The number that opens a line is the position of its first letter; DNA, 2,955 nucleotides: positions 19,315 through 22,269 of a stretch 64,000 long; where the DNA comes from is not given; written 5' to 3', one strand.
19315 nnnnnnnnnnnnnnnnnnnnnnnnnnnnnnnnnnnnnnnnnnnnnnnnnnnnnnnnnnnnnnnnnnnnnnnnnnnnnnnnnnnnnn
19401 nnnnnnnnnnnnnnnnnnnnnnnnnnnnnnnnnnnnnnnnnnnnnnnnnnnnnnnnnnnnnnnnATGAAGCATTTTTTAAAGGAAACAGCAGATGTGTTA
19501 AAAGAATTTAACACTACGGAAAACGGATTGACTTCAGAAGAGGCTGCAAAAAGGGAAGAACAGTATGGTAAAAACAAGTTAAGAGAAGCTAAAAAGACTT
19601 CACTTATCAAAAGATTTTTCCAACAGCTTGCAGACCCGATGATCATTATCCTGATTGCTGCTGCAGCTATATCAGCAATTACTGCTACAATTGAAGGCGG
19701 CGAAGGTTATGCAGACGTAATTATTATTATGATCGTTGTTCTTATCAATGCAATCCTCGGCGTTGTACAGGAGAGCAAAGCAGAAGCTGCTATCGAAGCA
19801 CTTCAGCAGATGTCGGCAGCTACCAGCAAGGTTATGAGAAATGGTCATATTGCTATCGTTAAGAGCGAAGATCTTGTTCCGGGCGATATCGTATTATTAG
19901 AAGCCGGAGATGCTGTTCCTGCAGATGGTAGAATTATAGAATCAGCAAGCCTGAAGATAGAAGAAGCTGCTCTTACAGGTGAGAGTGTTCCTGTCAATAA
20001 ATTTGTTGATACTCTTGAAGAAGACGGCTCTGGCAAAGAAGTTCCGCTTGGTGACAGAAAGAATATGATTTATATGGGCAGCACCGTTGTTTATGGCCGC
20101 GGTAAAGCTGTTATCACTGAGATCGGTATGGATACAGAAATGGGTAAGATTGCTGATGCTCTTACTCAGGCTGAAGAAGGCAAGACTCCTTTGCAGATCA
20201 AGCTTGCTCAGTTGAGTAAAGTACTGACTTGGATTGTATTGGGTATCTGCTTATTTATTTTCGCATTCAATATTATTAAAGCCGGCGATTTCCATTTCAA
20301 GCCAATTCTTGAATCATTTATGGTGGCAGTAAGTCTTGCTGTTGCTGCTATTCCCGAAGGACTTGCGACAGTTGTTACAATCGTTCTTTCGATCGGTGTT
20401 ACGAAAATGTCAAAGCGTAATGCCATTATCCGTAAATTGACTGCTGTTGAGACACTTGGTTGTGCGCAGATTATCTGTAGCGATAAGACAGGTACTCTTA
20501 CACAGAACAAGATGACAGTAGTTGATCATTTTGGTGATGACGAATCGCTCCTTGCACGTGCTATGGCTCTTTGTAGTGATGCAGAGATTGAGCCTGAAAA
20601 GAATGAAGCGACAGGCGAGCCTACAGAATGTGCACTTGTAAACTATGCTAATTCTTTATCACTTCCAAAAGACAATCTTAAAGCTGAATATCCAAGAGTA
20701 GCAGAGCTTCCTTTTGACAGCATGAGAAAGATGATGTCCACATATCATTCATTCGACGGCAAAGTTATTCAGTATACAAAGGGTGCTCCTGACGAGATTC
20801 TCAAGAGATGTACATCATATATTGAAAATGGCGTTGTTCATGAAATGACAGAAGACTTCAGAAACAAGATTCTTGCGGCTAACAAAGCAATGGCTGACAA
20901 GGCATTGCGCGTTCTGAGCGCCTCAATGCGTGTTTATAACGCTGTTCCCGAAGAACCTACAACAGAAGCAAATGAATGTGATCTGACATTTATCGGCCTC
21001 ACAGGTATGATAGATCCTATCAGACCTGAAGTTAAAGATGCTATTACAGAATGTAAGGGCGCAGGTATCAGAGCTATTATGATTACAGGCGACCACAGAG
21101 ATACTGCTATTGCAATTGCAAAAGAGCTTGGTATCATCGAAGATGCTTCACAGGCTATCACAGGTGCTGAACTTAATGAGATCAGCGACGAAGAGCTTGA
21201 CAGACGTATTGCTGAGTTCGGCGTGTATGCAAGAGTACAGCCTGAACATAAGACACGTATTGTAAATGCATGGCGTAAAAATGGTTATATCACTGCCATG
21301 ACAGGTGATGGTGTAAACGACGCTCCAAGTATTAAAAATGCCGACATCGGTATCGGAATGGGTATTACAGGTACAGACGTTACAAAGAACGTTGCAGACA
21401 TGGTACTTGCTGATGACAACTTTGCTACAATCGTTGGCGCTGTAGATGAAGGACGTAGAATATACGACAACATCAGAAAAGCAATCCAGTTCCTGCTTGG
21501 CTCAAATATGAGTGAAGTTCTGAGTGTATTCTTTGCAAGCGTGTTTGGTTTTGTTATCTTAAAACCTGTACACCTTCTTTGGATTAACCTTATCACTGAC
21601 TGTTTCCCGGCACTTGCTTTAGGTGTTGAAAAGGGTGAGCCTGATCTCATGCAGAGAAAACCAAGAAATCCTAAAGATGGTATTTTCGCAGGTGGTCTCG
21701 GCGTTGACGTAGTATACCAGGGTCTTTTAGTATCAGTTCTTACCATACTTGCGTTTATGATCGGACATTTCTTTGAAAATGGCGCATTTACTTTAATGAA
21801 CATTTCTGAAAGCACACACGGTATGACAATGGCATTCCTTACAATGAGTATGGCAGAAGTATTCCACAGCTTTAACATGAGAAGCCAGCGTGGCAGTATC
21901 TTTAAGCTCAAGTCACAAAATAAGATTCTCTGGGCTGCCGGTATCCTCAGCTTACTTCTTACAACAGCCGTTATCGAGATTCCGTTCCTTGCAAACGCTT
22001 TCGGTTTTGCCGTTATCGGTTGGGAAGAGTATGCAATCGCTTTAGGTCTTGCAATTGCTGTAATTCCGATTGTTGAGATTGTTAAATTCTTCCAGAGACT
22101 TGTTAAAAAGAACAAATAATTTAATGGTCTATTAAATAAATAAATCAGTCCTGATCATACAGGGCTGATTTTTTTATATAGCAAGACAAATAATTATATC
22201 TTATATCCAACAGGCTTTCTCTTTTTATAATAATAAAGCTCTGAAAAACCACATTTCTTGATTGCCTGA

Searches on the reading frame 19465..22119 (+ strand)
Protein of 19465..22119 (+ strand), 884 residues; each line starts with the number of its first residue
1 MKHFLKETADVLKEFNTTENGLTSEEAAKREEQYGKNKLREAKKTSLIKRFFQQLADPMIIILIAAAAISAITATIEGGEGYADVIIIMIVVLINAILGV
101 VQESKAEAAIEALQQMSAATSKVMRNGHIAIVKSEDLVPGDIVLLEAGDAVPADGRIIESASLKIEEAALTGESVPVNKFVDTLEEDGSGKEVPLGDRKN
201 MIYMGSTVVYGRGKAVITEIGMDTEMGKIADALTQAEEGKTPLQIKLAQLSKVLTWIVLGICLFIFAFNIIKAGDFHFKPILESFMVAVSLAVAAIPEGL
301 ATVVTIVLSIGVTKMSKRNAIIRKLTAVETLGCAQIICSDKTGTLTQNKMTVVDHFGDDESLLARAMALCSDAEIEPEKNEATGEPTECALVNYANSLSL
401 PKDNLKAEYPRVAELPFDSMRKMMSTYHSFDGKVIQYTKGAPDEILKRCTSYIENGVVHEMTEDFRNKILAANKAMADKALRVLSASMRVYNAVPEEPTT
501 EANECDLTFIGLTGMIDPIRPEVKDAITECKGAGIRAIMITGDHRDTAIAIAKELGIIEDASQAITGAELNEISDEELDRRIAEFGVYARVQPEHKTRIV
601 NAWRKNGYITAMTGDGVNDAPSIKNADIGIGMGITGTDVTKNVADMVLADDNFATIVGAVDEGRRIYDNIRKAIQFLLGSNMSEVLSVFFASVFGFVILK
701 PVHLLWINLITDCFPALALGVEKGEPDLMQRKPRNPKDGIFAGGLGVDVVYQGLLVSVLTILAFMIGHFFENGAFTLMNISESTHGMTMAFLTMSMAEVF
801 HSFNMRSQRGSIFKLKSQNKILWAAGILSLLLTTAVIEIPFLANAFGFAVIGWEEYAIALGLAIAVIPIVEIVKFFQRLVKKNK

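Call 8: search_protein_families(library=pfam, proteins=[window:19465-22119:+])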
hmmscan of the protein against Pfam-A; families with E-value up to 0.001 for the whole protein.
window:19465-22119:+ (884 aa): 6 families
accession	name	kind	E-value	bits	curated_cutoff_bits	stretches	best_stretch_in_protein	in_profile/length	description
PF00122.25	E1-E2_ATPase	-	3.9e-55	186.6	28.1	1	116-318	2-181/181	E1-E2 ATPase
PF00689.26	Cation_ATPase_C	-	7.5e-51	172.8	27.3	1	697-876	2-175/175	Cation transporting ATPase, C-terminus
PF13246.12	Cation_ATPase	-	2.1e-24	85.8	21.7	1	368-452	1-91/91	Cation transport ATPase (P-type)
PF00690.31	Cation_ATPase_N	-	1.4e-22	79.5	20.4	1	7-70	5-69/69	Cation transporter/ATPase, N-terminus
PF00702.32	Hydrolase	-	3e-18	67.4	26.4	1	336-627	3-191/191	haloacid dehalogenase-like hydrolase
PF12710.13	HAD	-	0.00023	22.1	27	0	519-621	86-186/189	haloacid dehalogenase-like hydrolase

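Call 9: find_related_loci(query=window:19465-22119:+, collection=genome_contigs, flank=3000)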
Query window:19465-22119:+ (884 aa) in genome_contigs; peptide patterns used: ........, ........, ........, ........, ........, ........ (x = any residue, [..] = any of these).
599 stretches matched a pattern (row limit reached: there are more); 580 encode a relative of the query (tblastn E <= 1e-3); the best 80 are kept; 80 distinct loci.
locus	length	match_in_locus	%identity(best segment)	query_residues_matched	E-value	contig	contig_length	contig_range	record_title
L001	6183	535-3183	84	1-884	0e+0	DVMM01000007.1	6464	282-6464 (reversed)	MAG TPA_asm: Candidatus Egerieisoma faecipullorum isolate CHK195-4489 CHK195__C15170_L6464_ERR3414590, whole genome shot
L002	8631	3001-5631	84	1-878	0e+0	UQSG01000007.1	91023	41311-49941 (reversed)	uncultured Clostridium sp. isolate UMGS593 genome assembly, contig: NODE_291_length_91023_cov_7.606026, whole genome sho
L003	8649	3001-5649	83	1-884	0e+0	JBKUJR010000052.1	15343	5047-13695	MAG: Clostridia bacterium isolate 29-1_92 NODE_2065_length_15343_cov_8.107601, whole genome shotgun sequence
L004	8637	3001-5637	88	1-880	0e+0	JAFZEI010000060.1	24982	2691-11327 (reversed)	MAG: Clostridia bacterium isolate RGIG7689 Water_buffalos_Rectum-2__c420381, whole genome shotgun sequence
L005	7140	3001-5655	72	1-880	0e+0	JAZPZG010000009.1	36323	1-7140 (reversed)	MAG: Clostridia bacterium isolate T1900044645_TS20190111.MAGScoT_cleanbin_000081 SGB_1346_k141_1644994, whole genome sho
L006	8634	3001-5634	71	1-882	0e+0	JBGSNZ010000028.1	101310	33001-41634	MAG: Acetivibrio sp. isolate JTS-AC268 k141_2223465, whole genome shotgun sequence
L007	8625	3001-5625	70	1-883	0e+0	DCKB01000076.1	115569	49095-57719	MAG TPA_asm: Christensenella sp. UBA1685 UBA1685_contig_345, whole genome shotgun sequence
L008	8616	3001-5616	71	1-878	0e+0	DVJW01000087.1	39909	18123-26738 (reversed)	MAG TPA_asm: Candidatus Faecaligallichristensenella faecipullorum isolate ChiSjej6B24-5839 ChiSjej6B24M5__C76442_L39909_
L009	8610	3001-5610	71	1-878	0e+0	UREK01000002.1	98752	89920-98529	uncultured Clostridiales bacterium isolate UMGS922 genome assembly, contig: NODE_51_length_98752_cov_8.402211, whole gen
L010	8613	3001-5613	72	1-878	0e+0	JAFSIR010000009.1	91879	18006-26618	MAG: Clostridia bacterium isolate RGIG3178 Goat_Rectum.Co__c724079, whole genome shotgun sequence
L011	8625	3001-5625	71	1-883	0e+0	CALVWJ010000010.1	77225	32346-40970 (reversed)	MAG: uncultured Clostridia bacterium isolate BRZ_CQ__bin28 genome assembly, contig: BRZ_CQ__NODE_372_length_77225_cov_5.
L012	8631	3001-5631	70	1-883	0e+0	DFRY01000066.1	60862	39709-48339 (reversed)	MAG TPA_asm: Ruminococcaceae bacterium UBA3451 UBA3451_contig_907, whole genome shotgun sequence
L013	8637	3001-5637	70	1-882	0e+0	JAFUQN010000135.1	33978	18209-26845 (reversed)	MAG: Bacillota bacterium isolate RGIG4734 Roe_deer_Rectum.Co__c2154747, whole genome shotgun sequence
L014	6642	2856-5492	69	1-884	0e+0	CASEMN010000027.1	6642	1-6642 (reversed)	uncultured Oscillospiraceae bacterium isolate O76_L3_328328_idba_bin.61 genome assembly, contig: O76_L3_328328_idba_bin.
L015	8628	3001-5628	70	1-882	0e+0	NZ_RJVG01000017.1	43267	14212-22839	Mobilisporobacter senegalensis strain DSM 26537 Ga0244700_117, whole genome shotgun sequence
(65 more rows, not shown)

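Call 25: search_protein_families(library=ncbifam, proteins=[window:19465-22119:+])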
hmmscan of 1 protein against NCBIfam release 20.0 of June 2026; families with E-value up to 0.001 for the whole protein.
window:19465-22119:+ (884 aa): 22 families
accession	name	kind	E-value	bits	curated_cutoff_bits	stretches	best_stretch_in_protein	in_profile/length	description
TIGR01522.1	ATPase-IIA2_Ca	equivalog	3.2e-199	663.7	798.3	1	16-878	17-851/854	calcium-transporting P-type ATPase, PMR1-type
TIGR01116.1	ATPase-IIA1_Ca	equivalog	6.1e-192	639.8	703.4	1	53-878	3-799/799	calcium-translocating P-type ATPase, SERCA-type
TIGR01523.1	ATPase-IID_K-Na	equivalog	3.9e-160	534.5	645.05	3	377-878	451-990/997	potassium/sodium efflux P-type ATPase, fungal-type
TIGR01517.1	ATPase-IIB_Ca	equivalog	6e-151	504.5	507.05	1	18-871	52-874/882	calcium-translocating P-type ATPase, PMCA-type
TIGR01106.1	ATPase-IIC_X-K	subfamily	1.1e-136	457.2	946.1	3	9-360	23-370/997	Na,H/K antiporter P-type ATPase subunit alpha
TIGR01524.1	ATPase-IIIB_Mg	equivalog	4.9e-133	444.9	610.75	1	4-770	16-759/867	magnesium-translocating P-type ATPase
TIGR01647.1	ATPase-IIIA_H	equivalog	2.3e-129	432.8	615.5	1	21-836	1-752/755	plasma-membrane proton-efflux P-type ATPase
NF011702.0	PRK15122.1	subfamily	3.9e-117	392.4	975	1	6-876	34-898/907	magnesium-translocating P-type ATPase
TIGR01494.1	ATPase_P-type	subfamily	2.1e-100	336.4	62.3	4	584-698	362-470/478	HAD-IC family P-type ATPase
TIGR01525.1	ATPase-IB_hvy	subfamily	2.3e-77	261.2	346.25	2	62-560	8-429/560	heavy metal translocating P-type ATPase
TIGR01657.1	P-ATPase-V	hypoth_equivalog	1.8e-69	234.4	618.25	2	4-569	121-709/1055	ATP13A2 family polyamine export P-type ATPase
TIGR01512.1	ATPase-IB2_Cd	subfamily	2e-54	185.1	313.5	3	69-355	7-255/494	cadmium family heavy metal-translocating P-type ATPase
TIGR01511.1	ATPase-IB1_Cu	subfamily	5.4e-48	164.2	397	3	67-371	28-298/542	copper-translocating P-type ATPase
NF008262.1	PRK11033.1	equivalog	1.7e-40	139.2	1005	3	64-369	182-464/731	zinc/cadmium/mercury/lead-transporting ATPase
TIGR01497.1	kdpB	equivalog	1.5e-38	132.4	527.9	2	85-576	68-504/675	potassium-transporting ATPase subunit KdpB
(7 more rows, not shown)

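Call 33: search_solved_structures(query=window:19465-22119:+, max_evalue=1e-50)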
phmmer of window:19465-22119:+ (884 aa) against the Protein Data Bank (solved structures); distinct sequences matched with E-value up to 1e-50: 70 (the best 60 are shown).
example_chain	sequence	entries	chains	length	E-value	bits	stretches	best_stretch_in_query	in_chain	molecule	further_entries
6zhf_A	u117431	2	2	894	1.3e-211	708.2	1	4-878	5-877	Calcium-transporting ATPase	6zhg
9euq_A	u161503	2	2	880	1.7e-211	707.8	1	5-878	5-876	Calcium-transporting ATPase lmo0841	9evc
6zhh_A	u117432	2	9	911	4.7e-209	699.7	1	4-878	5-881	Calcium-transporting ATPase | Calcium-transporting ATPase lmo0841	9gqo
8iww_A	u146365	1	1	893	2.2e-148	499.1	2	360-879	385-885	Calcium-transporting ATPase type 2C member 1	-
8iwp_A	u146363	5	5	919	2.5e-148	498.9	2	360-879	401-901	Calcium-transporting ATPase type 2C member 1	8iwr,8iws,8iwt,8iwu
7yag_A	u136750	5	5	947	2.9e-148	498.7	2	360-879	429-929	Calcium-transporting ATPase type 2C member 1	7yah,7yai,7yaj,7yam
27qy_A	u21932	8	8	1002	2.9e-147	495.3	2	415-761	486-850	Sarcoplasmic/endoplasmic reticulum calcium ATPase 1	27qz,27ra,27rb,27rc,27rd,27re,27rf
7bt2_A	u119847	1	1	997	3.9e-147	494.9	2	414-878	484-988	Sarcoplasmic/endoplasmic reticulum calcium ATPase 2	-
7e7s_A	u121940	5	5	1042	3.9e-147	494.9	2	414-878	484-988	Sarcoplasmic/endoplasmic reticulum calcium ATPase 2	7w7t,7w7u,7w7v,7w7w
6ln5_A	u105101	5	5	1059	4.4e-147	494.8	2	414-878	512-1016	Sarcoplasmic/endoplasmic reticulum calcium ATPase 2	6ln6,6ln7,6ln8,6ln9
4bew_A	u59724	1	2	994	4.5e-147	494.7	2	415-761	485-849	SARCOPLASMIC/ENDOPLASMIC RETICULUM CALCIUM ATPASE 1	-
5ztf_A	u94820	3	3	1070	4.5e-147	494.7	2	414-878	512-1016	Sarcoplasmic/endoplasmic reticulum calcium ATPase 2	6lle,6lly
6jju_A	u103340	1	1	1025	4.5e-147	494.7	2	414-878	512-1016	Sarcoplasmic/endoplasmic reticulum calcium ATPase 2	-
1iwo_A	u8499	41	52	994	4.6e-147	494.7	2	415-761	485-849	Sarcoplasmic/endoplasmic reticulum calcium ATPase 1 | Sarcoplasmic/endoplasmic reticulum calcium ATPase 1a | Sarcoplasmic/endoplasmic reticulum calcium ATPase 1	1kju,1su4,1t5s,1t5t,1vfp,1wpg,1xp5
2dqs_A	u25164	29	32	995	4.6e-147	494.7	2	415-761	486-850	Sarcoplasmic/endoplasmic reticulum calcium ATPase 1 | SERCA1a | SARCOPLASMIC ENDOPLASMIC RETICULUM CALCIUM ATPASE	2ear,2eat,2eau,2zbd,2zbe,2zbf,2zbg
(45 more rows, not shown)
